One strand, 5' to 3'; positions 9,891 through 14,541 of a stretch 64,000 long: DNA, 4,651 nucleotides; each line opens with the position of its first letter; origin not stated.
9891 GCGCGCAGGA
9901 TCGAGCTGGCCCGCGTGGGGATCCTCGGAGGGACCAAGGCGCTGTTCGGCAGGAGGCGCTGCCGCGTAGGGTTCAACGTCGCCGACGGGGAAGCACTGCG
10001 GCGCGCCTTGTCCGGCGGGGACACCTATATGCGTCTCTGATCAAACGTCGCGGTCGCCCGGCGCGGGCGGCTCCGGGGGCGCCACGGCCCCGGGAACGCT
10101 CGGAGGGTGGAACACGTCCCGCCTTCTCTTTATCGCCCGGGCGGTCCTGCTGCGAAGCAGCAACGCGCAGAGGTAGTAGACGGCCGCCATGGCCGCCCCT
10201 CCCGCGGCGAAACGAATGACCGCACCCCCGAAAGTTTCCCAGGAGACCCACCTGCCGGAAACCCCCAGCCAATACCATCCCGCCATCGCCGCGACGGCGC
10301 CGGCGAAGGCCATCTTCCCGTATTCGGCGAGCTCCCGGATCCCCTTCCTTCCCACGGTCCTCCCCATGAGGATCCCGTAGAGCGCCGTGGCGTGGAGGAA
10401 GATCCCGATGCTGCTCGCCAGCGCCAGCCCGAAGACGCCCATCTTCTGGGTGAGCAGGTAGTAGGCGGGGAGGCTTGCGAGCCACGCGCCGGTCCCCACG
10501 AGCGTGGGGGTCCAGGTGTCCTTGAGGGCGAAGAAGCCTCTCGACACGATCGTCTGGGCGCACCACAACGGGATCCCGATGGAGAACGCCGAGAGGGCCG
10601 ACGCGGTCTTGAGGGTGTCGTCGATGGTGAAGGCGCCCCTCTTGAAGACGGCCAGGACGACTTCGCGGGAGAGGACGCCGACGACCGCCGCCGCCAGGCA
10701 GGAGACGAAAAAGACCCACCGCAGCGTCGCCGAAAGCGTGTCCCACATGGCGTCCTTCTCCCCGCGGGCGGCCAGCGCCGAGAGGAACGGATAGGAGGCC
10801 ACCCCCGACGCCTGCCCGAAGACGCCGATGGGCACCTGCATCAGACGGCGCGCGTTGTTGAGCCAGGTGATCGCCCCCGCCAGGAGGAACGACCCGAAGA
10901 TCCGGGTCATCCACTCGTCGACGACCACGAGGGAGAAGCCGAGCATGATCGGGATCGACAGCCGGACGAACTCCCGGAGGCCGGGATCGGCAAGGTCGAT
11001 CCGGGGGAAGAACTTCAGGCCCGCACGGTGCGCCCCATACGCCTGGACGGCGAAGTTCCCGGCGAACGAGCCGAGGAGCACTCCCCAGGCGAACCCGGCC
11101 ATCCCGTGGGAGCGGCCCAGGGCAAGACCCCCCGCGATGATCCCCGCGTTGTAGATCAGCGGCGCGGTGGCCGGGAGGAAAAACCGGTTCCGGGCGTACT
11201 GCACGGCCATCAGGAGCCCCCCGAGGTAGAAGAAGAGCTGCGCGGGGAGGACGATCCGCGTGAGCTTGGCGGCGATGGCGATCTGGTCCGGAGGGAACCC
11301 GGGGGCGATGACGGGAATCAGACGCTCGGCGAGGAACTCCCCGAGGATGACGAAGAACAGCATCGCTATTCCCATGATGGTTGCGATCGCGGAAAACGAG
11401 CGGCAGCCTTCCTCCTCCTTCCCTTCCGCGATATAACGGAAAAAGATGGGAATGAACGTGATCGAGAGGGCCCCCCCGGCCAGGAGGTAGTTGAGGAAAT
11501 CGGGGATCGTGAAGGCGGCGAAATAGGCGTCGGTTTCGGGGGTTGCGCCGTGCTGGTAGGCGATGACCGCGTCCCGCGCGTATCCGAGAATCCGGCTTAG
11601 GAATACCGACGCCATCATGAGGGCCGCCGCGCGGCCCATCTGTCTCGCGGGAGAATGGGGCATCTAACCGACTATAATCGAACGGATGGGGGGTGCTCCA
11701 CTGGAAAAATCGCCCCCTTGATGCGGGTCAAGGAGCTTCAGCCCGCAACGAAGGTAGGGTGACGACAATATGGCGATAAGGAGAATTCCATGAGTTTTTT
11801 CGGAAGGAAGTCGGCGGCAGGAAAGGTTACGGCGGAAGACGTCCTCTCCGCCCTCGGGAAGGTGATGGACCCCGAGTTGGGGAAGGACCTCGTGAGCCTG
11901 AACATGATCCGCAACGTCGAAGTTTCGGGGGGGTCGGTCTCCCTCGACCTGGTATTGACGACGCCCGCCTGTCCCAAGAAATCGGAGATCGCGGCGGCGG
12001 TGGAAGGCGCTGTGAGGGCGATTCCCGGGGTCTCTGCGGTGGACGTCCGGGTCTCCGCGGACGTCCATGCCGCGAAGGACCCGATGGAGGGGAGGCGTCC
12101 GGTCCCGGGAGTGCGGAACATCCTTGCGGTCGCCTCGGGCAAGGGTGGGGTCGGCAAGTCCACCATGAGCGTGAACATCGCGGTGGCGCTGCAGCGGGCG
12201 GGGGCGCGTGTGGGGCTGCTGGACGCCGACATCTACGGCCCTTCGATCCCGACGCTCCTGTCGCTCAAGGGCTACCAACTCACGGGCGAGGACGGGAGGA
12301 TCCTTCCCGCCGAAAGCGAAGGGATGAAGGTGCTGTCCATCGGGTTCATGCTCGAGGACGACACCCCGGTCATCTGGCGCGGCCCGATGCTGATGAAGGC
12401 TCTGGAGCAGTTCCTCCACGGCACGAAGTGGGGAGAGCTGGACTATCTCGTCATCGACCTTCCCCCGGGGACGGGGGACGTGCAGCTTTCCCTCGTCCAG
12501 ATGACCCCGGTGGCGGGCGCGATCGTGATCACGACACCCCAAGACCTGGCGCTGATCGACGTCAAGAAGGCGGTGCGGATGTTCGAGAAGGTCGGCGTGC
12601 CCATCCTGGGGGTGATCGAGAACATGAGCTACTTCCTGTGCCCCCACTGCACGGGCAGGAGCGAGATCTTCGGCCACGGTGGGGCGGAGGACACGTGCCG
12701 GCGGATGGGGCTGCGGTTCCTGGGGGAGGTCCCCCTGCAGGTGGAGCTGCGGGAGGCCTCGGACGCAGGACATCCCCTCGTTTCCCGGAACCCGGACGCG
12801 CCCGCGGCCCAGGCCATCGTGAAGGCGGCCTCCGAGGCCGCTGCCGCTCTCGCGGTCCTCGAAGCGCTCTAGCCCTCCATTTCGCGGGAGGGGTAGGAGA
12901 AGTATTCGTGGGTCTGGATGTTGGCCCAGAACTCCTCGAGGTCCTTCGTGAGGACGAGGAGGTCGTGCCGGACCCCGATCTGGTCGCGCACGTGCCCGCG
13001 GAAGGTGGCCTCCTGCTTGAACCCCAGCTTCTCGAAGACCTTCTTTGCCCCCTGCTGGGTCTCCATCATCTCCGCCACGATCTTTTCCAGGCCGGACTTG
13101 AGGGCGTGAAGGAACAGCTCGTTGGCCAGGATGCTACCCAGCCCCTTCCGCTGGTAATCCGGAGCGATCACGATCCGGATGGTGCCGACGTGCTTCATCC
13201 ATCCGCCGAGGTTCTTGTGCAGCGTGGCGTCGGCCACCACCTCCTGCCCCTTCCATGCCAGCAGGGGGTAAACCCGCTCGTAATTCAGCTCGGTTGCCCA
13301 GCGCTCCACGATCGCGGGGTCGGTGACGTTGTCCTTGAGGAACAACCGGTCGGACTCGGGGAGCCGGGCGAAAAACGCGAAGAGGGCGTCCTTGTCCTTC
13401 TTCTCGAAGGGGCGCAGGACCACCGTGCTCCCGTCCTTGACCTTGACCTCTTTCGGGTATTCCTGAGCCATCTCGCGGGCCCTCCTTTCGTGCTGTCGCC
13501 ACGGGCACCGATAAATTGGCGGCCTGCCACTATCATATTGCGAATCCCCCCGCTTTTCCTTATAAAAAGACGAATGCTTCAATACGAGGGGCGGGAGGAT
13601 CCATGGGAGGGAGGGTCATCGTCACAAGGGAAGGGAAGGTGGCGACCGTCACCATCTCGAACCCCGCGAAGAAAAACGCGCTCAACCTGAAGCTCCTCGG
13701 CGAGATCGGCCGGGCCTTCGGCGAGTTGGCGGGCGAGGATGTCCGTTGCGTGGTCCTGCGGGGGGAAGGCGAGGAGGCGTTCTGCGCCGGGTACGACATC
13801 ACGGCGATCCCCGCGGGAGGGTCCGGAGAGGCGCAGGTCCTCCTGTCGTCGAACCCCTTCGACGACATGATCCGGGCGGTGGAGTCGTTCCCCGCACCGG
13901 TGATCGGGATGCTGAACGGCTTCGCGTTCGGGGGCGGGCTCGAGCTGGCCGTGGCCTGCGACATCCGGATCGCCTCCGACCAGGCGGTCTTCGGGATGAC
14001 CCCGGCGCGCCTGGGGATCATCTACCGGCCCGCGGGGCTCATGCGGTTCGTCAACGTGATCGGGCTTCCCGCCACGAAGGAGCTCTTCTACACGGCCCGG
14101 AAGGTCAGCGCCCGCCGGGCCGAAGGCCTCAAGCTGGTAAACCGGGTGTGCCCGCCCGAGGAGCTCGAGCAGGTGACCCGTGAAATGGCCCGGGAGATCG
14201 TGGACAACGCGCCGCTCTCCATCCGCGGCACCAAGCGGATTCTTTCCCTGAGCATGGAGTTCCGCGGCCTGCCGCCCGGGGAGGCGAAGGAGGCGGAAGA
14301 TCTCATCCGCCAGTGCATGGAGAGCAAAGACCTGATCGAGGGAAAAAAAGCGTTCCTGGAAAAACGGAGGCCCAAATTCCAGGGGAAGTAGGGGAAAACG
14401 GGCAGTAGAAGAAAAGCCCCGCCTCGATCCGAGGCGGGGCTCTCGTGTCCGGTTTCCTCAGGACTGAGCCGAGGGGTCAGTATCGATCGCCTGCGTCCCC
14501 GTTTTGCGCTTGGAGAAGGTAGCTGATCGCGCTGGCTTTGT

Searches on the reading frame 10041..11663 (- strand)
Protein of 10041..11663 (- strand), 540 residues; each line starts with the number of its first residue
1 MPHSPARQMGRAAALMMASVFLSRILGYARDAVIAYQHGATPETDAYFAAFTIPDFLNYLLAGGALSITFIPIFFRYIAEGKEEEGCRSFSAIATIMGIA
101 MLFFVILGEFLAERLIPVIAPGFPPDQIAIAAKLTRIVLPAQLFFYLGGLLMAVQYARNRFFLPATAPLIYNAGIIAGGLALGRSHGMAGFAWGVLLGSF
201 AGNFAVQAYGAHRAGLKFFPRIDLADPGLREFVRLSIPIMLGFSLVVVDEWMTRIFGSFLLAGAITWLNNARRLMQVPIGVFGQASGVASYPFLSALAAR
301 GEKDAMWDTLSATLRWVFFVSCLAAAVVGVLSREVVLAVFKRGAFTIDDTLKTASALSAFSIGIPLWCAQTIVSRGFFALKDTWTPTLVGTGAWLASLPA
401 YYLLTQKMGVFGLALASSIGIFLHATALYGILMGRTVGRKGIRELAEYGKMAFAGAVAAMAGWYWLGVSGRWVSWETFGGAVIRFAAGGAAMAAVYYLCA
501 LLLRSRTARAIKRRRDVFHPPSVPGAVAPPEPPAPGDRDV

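Call 63: search_protein_families(library=pfam, proteins=[window:10041-11663:-], max_evalue=0.00001)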
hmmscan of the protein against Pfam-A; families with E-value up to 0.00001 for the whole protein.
window:10041-11663:- (540 aa): 1 family
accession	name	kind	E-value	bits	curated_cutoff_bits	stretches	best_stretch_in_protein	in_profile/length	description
PF03023.19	MurJ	-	5.1e-82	276.3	27.4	1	34-469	1-436/451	Lipid II flippase MurJ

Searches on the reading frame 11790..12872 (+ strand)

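Call 63: search_protein_families(library=pfam, proteins=[window:11790-12872:+], max_evalue=0.00001)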
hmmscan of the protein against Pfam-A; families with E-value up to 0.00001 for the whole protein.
window:11790-12872:+ (360 aa): 6 families
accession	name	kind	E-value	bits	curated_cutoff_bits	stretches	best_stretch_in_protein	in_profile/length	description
PF10609.15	ParA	-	1.6e-102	342.6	27.1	1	108-348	2-243/246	NUBPL iron-transfer P-loop NTPase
PF01883.24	FeS_assembly_P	-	9.7e-25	87.1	23.5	1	16-86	2-73/73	Iron-sulfur cluster assembly protein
PF01656.29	CbiA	-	7.2e-15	55.5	25.4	1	112-329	1-124/125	CobQ/CobB/MinD/ParA nucleotide binding domain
PF13614.12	AAA_31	-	4e-10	40.4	27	1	111-148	3-40/177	AAA domain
PF09140.17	MipZ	-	2.4e-07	30.8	20.7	1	111-149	2-40/262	ATPase MipZ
PF02374.21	ArsA_ATPase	-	1.4e-06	28.2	24.3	0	115-146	6-37/305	Anion-transporting ATPase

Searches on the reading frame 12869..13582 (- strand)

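Call 63: search_protein_families(library=pfam, proteins=[window:12869-13582:-], max_evalue=0.00001)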
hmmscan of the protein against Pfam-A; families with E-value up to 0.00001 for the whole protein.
window:12869-13582:- (237 aa): 5 families
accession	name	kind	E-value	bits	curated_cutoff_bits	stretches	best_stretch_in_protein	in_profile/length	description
PF00583.31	Acetyltransf_1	-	8.9e-13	49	20.7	1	98-188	24-116/116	Acetyltransferase (GNAT) family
PF13302.13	Acetyltransf_3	-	9.1e-10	39.8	25.4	1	54-189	2-138/138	Acetyltransferase (GNAT) domain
PF13508.13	Acetyltransf_7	-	1.3e-08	35.6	27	1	109-190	8-84/84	Acetyltransferase (GNAT) domain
PF13673.13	Acetyltransf_10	-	1.5e-06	28.7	23.6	1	93-190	20-109/128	Acetyltransferase (GNAT) domain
PF08445.16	FR47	-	4.5e-06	27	22.1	1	137-191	27-80/86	FR47-like protein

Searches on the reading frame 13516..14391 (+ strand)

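Call 63: search_protein_families(library=pfam, proteins=[window:13516-14391:+], max_evalue=0.00001)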
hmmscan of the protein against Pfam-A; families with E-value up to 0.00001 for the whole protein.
window:13516-14391:+ (291 aa): 2 families
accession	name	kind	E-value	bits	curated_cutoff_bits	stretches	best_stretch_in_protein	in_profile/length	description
PF00378.25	ECH_1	-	2e-52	178.5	27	1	39-290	3-250/251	Enoyl-CoA hydratase/isomerase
PF16113.10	ECH_2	-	2e-24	87.2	27.2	1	43-274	2-232/335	Enoyl-CoA hydratase/isomerase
